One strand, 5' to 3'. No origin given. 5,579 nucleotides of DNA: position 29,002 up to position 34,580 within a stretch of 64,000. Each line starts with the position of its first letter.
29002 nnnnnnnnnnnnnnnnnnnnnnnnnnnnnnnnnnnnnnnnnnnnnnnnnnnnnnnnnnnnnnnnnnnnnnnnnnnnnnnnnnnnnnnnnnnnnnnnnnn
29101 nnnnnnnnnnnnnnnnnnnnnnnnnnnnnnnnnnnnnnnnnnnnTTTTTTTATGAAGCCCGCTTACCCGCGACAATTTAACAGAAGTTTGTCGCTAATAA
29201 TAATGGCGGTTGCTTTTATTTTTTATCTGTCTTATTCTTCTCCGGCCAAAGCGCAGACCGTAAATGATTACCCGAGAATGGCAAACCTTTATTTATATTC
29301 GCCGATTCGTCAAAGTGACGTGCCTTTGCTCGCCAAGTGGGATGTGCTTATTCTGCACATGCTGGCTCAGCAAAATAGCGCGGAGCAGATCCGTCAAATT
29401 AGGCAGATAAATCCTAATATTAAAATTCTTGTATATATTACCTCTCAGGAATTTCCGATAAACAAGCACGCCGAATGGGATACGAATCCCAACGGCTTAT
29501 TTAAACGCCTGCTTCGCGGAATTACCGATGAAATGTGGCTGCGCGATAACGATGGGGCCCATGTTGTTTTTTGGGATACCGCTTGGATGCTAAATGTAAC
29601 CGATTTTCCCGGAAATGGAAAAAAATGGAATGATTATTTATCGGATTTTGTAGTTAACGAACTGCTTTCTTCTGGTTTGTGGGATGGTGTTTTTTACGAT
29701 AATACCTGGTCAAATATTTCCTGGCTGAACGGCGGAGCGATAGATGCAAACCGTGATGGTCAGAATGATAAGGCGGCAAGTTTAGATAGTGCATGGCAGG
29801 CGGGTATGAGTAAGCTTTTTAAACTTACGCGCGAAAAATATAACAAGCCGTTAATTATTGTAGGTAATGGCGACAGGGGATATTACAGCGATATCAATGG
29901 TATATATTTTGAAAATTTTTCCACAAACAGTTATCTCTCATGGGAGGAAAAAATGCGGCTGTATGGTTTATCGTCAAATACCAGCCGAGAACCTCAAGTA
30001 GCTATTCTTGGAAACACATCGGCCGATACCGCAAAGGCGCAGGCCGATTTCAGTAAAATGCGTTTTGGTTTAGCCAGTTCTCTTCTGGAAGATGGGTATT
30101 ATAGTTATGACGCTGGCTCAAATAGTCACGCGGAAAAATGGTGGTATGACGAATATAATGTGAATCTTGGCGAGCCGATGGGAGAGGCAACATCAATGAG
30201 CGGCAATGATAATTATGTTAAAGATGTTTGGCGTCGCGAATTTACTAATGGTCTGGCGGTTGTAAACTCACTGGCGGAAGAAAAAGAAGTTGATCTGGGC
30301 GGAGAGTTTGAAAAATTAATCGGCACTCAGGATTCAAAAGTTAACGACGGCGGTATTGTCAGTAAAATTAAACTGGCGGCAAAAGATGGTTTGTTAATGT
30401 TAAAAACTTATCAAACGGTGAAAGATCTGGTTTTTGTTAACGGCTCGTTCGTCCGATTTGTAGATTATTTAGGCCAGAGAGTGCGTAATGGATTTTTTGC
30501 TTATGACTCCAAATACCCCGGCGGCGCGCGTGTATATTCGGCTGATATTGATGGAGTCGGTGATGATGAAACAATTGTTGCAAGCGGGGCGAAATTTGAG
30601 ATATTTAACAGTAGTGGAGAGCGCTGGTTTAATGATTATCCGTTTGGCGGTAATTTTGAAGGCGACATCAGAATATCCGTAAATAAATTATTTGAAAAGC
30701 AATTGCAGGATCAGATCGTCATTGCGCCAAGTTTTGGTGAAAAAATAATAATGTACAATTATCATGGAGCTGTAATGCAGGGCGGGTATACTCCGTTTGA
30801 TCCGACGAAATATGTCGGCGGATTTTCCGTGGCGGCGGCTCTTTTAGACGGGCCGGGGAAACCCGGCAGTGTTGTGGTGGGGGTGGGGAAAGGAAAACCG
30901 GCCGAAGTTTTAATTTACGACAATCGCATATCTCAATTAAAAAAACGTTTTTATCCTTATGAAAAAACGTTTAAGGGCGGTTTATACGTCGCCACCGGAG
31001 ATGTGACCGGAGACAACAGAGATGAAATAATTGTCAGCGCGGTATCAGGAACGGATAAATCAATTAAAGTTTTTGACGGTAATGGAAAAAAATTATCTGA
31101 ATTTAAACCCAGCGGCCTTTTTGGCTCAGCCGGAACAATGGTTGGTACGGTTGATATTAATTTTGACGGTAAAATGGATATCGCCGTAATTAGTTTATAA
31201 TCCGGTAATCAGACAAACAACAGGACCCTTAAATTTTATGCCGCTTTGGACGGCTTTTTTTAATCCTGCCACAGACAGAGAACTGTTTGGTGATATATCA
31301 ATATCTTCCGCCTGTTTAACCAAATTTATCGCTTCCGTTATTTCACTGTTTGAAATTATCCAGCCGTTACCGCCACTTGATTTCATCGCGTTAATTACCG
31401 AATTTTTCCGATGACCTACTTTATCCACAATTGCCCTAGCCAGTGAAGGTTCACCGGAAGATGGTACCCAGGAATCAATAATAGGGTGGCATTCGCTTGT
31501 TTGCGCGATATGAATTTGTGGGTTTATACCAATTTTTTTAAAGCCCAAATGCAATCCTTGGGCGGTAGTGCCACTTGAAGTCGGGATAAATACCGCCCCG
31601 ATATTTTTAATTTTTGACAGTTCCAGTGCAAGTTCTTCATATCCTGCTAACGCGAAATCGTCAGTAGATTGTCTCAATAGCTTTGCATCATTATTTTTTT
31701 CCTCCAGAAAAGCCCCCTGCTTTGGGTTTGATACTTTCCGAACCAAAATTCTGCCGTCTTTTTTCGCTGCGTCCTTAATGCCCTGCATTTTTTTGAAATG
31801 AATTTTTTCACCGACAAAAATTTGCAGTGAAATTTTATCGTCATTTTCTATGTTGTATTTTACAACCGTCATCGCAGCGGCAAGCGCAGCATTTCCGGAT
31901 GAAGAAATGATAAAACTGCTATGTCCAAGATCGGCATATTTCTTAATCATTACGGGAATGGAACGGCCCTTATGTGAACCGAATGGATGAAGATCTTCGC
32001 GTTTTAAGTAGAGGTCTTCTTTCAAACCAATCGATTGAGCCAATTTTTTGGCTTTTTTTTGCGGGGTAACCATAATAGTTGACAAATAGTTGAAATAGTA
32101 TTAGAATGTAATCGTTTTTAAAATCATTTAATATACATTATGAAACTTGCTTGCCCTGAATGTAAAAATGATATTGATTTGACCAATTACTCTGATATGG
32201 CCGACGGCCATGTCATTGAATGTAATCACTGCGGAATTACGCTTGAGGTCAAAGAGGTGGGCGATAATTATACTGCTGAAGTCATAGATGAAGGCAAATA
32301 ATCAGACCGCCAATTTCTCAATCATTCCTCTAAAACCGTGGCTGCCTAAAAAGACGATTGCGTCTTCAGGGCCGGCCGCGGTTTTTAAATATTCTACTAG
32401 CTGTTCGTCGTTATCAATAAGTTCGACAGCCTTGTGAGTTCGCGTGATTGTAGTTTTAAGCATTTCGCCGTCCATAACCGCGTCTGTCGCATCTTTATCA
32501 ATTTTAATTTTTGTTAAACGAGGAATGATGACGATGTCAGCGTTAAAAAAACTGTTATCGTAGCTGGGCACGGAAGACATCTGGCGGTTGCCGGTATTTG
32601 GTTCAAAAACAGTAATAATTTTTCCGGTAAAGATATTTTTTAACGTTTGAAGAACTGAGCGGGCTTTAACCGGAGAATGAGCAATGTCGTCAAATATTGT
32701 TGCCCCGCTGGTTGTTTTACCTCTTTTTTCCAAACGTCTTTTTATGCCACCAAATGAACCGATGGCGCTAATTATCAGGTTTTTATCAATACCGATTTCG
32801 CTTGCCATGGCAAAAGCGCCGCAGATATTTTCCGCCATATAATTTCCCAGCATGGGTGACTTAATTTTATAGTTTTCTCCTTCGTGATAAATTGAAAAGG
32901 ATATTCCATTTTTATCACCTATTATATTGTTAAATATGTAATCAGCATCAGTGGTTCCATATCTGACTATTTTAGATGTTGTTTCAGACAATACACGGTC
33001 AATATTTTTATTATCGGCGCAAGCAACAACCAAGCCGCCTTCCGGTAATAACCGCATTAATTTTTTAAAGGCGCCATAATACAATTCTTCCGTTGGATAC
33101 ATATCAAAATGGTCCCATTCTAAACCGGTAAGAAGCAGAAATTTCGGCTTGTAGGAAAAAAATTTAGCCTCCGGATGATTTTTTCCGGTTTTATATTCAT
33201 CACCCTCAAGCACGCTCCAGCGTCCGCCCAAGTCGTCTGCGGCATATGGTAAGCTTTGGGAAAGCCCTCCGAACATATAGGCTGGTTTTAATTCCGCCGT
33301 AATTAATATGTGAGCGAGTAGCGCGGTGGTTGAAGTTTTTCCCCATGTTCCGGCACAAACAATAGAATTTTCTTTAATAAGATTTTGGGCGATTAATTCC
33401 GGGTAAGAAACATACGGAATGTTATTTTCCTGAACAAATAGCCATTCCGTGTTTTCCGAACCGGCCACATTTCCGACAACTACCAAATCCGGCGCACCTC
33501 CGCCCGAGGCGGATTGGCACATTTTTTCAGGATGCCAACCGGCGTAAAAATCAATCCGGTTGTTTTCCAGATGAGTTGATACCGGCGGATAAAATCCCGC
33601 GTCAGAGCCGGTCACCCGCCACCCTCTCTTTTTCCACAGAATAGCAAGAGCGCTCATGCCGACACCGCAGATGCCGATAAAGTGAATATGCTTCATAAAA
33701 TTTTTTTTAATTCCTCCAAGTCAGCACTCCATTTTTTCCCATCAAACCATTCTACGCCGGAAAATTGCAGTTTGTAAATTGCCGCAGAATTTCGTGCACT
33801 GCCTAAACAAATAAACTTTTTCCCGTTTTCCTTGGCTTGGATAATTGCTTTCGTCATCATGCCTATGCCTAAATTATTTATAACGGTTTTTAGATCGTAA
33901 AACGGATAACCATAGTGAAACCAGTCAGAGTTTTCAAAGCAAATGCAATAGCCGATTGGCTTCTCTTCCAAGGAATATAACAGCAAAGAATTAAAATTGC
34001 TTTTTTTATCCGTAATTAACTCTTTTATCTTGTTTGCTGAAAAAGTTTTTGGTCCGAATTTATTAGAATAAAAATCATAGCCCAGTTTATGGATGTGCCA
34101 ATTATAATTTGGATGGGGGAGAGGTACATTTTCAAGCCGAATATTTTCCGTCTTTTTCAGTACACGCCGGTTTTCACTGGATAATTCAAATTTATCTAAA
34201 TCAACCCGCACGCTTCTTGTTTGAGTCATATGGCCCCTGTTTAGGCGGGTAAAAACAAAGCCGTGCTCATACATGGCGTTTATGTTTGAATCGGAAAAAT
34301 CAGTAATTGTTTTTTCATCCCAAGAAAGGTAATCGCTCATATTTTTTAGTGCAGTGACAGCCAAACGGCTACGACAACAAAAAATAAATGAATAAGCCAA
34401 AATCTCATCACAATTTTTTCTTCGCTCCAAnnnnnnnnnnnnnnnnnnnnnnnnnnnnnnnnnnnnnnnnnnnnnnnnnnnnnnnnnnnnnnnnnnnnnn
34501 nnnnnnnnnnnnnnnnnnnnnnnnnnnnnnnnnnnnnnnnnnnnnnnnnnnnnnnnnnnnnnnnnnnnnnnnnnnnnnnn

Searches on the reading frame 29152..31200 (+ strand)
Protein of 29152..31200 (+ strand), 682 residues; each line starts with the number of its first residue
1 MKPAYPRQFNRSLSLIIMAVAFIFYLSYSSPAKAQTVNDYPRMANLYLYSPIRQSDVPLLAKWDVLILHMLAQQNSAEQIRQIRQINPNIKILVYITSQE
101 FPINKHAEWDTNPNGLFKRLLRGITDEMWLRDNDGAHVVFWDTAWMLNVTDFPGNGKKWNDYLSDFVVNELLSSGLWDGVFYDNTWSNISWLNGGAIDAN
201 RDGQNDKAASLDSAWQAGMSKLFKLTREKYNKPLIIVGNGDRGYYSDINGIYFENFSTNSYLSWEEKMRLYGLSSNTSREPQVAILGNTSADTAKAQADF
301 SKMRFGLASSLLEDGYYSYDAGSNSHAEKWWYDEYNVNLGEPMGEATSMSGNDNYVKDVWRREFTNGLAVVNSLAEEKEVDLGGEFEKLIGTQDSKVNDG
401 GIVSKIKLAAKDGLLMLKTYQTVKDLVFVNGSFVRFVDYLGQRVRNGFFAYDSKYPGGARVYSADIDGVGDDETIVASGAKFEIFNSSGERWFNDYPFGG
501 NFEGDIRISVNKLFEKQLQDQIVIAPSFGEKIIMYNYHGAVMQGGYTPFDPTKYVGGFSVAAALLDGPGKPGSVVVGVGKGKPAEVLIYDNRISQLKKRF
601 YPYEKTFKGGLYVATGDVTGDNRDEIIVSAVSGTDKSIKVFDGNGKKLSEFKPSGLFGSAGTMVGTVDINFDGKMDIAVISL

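Call 5: search_protein_families(library=pfam, proteins=[window:29152-31200:+], max_evalue=0.01)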
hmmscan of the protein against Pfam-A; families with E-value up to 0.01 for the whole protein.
window:29152-31200:+ (682 aa): 3 families
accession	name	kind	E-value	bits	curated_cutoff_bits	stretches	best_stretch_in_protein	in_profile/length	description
PF14885.12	GHL15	-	8.6e-37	128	27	1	84-367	1-270/271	Hypothetical glycosyl hydrolase family 15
PF13517.12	FG-GAP_3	-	4.3e-06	27.7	26.9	1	617-679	1-61/61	FG-GAP-like repeat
PF25292.1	Beta-prop_CGLA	-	0.0054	16.7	26.8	0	615-654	36-72/316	Lambda-carrageenase beta-propeller domain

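Call 22: search_protein_families(library=ncbifam, proteins=[window:29152-31200:+], max_evalue=0.01)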
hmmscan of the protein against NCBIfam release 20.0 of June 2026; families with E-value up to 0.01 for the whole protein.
window:29152-31200:+ (682 aa): 0 families

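Call 34: search_solved_structures(query=window:29152-31200:+, max_evalue=1, show_alignments=1)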
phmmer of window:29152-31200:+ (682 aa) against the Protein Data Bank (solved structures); distinct sequences matched with E-value up to 1: 0.

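Call 66: find_homologous_proteins(query=window:29152-31200:+, max_evalue=1e-10)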
Query window:29152-31200:+ (682 aa): 871 proteins with E <= 1e-10 among 8000 candidates; the best 120 are listed.
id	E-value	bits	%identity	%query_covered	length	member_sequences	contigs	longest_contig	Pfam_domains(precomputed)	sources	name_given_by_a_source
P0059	0.0e+0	1561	100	100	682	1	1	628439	PF13517.13,PF14885.13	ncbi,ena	-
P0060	0.0e+0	1320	83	100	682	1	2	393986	PF01839.30,PF13517.13,PF14885.13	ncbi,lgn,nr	ncbi:MAG: putative glycoside hydrolase [Candidatus Magasanikbacteria bacterium]|nr:putative glycosid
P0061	0.0e+0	1262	79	100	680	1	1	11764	PF14885.13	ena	-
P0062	0.0e+0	1105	71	99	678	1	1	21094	PF14885.13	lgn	-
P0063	0.0e+0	1054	68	94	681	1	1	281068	PF14885.13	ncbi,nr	ncbi:MAG: putative glycoside hydrolase [Patescibacteria group bacterium]|nr:putative glycoside hydro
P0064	0.0e+0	1050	67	98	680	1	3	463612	PF13517.13,PF14885.13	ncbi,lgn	-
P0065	0.0e+0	1040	68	99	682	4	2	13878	PF01839.30,PF13517.13,PF14885.13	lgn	-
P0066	0.0e+0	1035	66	98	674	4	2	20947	PF13517.13,PF14885.13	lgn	-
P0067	0.0e+0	1030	67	98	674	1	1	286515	PF01839.30,PF13517.13,PF14885.13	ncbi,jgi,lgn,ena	ncbi:MAG: putative glycoside hydrolase [Patescibacteria group bacterium]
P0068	0.0e+0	1028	68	96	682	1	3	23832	PF01839.30,PF13517.13,PF14885.13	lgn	-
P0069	0.0e+0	1026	66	98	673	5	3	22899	PF01839.30,PF13517.13,PF14885.13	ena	-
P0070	0.0e+0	1017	64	99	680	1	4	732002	PF01839.30,PF13517.13,PF14885.13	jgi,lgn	jgi:hypothetical protein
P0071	0.0e+0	1016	65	98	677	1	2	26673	PF14885.13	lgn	-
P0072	0.0e+0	1012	64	98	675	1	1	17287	PF14885.13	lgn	-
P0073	7.5e-298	1008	64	99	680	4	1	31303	PF01839.30,PF13517.13,PF14885.13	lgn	-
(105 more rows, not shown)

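Call 79: predict_structure(alignment_id=A3)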
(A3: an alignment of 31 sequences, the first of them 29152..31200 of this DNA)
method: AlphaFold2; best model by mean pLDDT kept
length: 682 residues; sequences in the alignment: 31
mean_pLDDT: 88.5   pTM: 0.81
mean pLDDT of the five models: 88.5, 88.3, 88.0, 88.0, 84.8
residues with pLDDT >= 90: 424; 70-90: 219; 50-70: 24; < 50: 15
segments of 3 or more residues with pLDDT < 50: 1-4, 27-36
pLDDT, mean of each block of 10 residues (from residue 1): 49 76 57 47 91 91 93 95 90 95 84 88 92 93 89 83 97 97 93 91 93 95 97 95 91 87 92 91 91 80 92 91 75 83 92 93 94 96 91 88 94 91 86 91 89 91 90 93 95 94 92 90 91 93 83 84 92 93 93 94 91 93 93 83 96 72 87 87 86
secondary structure, 60 per line:
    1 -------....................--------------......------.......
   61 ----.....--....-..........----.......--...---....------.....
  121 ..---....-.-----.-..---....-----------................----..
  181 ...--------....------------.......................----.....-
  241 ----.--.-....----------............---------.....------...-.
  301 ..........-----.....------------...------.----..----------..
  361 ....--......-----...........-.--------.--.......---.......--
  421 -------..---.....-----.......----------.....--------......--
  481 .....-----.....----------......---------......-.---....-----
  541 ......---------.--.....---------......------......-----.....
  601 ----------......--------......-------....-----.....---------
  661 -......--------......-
elements in order: H8-27 E42-47 H54-60 E65-69 H72-75 H77-86 E91-97 E100-102 H106-109 H116-122 E144-147 H159-174 E179-183 H192-195 H208-230 E235-239 E250-253 H264-275 E285-289 H300-310 E316-320 E359-364 E367-372 E378-388 E402-408 E412-418 E433-437 E443-449 E460-464 E473-478 E481-485 E491-495 E506-511 E521-526 E532-535 E541-546 E559-563 E573-578 E585-590 E596-600 E611-616 E625-630 E638-641 E647-651 E662-667 E676-681

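Call 81: fold_search(model_id=the predicted structure, library=pdb)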
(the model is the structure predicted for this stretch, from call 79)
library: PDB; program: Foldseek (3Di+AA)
matches with E <= 10: 1370; with E <= 0.001: 83
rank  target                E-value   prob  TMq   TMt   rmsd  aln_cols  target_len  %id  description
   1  9nhf_A                5.0e-16  1.00  0.37  0.67   4.9       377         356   18  The structure of a family 168 glycoside hydrolase from the marine bacterium Muricauda eckloniae. (released 2025-06-11)
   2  9f9v_B                1.1e-15  1.00  0.38  0.69   4.3       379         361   17  Crystal structure of 892_05174 from Planctomycetota strain 892 (released 2025-01-08)
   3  9f9v_A                6.3e-15  1.00  0.39  0.69   4.5       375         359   16  Crystal structure of 892_05174 from Planctomycetota strain 892 (released 2025-01-08)
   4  9joo_A                1.9e-14  1.00  0.38  0.68   4.9       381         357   16  COMPLEX STRUCTURE OF ENDO-1,3-FUCANASE (FUN168E) WITH FUCOTETRAOSES (released 2024-11-27)
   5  9jom                  2.5e-14  1.00  0.37  0.68   4.6       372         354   17  STRUCTURE OF ENDO-1,3-FUCANASE FUN168E FROM GH168 FAMILY (released 2024-11-27)
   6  9jos                  3.5e-14  1.00  0.37  0.67   4.9       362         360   17  STRUCTURE OF ENDO-1,3-FUCANASE FROM GH168 FAMILY (released 2024-11-27)
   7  8rg5_A                4.1e-14  1.00  0.37  0.67   5.1       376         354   19  Crystal structure of PbFucA from Planctomycetes bacterium K23_9 in P 4 21 2 (released 2025-01-01)
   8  8rg3_A                4.6e-14  1.00  0.37  0.66   5.2       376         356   19  Crystal structure of PbFucA from Planctomycetes bacterium K23_9 in P 1 21 1 (released 2025-01-01)
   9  8rg5_B                5.7e-14  1.00  0.35  0.64   5.3       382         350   18  Crystal structure of PbFucA from Planctomycetes bacterium K23_9 in P 4 21 2 (released 2025-01-01)
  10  9jp2_A                1.3e-13  1.00  0.38  0.68   4.7       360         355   17  COMPLEX STRUCTURE OF ENDO-1,3-FUCANASE WITH FUCOTETRAOSE (released 2024-11-27)
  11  8rg3_B                2.4e-13  1.00  0.36  0.65   4.9       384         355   19  Crystal structure of PbFucA from Planctomycetes bacterium K23_9 in P 1 21 1 (released 2025-01-01)
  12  9jp3_A                3.7e-13  1.00  0.38  0.67   4.9       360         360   17  COMPLEX STRUCTURE OF ENDO-1,3-FUCANASE MUTANT D171A WITH FUCOTETRAOSE (released 2024-11-27)
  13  8ya7_A                5.7e-13  1.00  0.38  0.66   4.7       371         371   17  endo-1,3-fucanase Fun168A,complex with fucotetraose (released 2024-02-28)
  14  8ya6                  8.8e-13  1.00  0.37  0.65   4.7       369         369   17  endo-1,3-fucanase Fun168A (released 2024-02-28)
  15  9jof_A                1.2e-12  1.00  0.36  0.62   5.1       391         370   14  COMPLEX STRUCTURE OF ENDO-1,3-FUCANASE (FUN168D) FROM GH168 FAMILY WITH FUCOTRIOSE (released 2024-11-27)
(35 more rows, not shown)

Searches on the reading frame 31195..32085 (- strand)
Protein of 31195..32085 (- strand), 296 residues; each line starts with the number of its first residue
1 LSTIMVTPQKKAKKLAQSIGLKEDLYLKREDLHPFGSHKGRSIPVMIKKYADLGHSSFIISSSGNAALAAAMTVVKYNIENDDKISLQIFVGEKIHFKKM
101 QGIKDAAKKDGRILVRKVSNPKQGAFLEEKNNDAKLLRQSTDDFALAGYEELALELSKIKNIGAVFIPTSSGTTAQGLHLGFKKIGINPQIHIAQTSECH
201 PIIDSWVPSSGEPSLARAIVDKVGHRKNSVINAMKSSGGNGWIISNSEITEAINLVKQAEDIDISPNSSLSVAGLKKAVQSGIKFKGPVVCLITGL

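Call 5: search_protein_families(library=pfam, proteins=[window:31195-32085:-], max_evalue=0.01)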
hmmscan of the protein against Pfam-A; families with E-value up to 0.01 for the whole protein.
window:31195-32085:- (296 aa): 1 family
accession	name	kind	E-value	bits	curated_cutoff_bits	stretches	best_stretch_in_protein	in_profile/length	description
PF00291.31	PALP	-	2.9e-34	119.2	35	1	4-295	5-295/295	Pyridoxal-phosphate dependent enzyme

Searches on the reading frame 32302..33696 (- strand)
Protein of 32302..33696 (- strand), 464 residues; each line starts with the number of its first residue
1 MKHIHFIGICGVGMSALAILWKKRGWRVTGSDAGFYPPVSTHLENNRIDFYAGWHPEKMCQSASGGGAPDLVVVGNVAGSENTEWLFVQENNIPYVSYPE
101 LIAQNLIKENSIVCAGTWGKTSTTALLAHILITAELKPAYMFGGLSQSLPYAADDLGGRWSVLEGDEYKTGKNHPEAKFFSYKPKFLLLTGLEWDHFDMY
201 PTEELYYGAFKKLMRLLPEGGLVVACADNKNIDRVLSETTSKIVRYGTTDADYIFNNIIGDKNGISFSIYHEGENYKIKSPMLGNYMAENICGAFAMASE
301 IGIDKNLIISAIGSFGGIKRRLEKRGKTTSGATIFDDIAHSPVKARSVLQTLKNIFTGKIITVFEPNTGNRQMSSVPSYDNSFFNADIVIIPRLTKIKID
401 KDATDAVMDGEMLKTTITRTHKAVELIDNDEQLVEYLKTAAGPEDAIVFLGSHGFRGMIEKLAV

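Call 5: search_protein_families(library=pfam, proteins=[window:32302-33696:-], max_evalue=0.01)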
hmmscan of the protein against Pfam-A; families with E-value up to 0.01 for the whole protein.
window:32302-33696:- (464 aa): 3 families
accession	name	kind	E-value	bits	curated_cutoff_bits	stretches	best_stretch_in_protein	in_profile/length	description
PF08245.18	Mur_ligase_M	-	9.4e-21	75.1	24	1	115-298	2-200/200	Mur ligase middle domain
PF01225.30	Mur_ligase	-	1.6e-14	54.4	21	1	3-104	1-89/95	Mur ligase family, catalytic domain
PF02875.26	Mur_ligase_C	-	1.5e-12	48.9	28.4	1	320-453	1-127/127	Mur ligase, glutamate ligase domain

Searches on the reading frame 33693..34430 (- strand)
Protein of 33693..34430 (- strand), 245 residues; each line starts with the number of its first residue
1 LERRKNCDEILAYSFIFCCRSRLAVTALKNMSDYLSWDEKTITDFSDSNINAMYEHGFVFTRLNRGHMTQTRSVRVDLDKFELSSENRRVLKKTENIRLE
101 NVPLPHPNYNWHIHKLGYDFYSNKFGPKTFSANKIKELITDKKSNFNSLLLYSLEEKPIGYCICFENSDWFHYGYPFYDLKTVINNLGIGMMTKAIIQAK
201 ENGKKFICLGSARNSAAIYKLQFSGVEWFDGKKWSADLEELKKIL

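Call 5: search_protein_families(library=pfam, proteins=[window:33693-34430:-], max_evalue=0.01)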
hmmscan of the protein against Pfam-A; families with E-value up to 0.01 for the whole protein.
window:33693-34430:- (245 aa): 1 family
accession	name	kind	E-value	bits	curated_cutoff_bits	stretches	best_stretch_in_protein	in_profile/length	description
PF04377.21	ATE_C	-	0.0077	17.3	25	0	147-228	37-120/122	Arginine-tRNA-protein transferase, C terminus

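Call 22: search_protein_families(library=ncbifam, proteins=[window:33693-34430:-], max_evalue=0.01)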
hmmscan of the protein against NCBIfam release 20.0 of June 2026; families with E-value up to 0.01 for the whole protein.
window:33693-34430:- (245 aa): 6 families
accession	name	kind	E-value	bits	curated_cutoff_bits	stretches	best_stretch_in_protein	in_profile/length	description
NF002346.0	PRK01305.2-3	equivalog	5.2e-10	39.2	170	1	66-234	73-242/247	arginyltransferase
NF002344.0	PRK01305.2-1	equivalog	2.4e-08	34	252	1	59-231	50-226/241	arginyltransferase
NF002343.0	PRK01305.1-4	equivalog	8.5e-08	31.7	267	1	71-236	70-243/256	arginyltransferase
NF002341.0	PRK01305.1-1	equivalog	4.4e-06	26.6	252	1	69-236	71-239/247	arginyltransferase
NF002342.0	PRK01305.1-3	equivalog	0.00062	19.4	205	1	72-235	72-236/239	arginyltransferase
NF002345.0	PRK01305.2-2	equivalog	0.0017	18.5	246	1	70-234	65-228/230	arginyltransferase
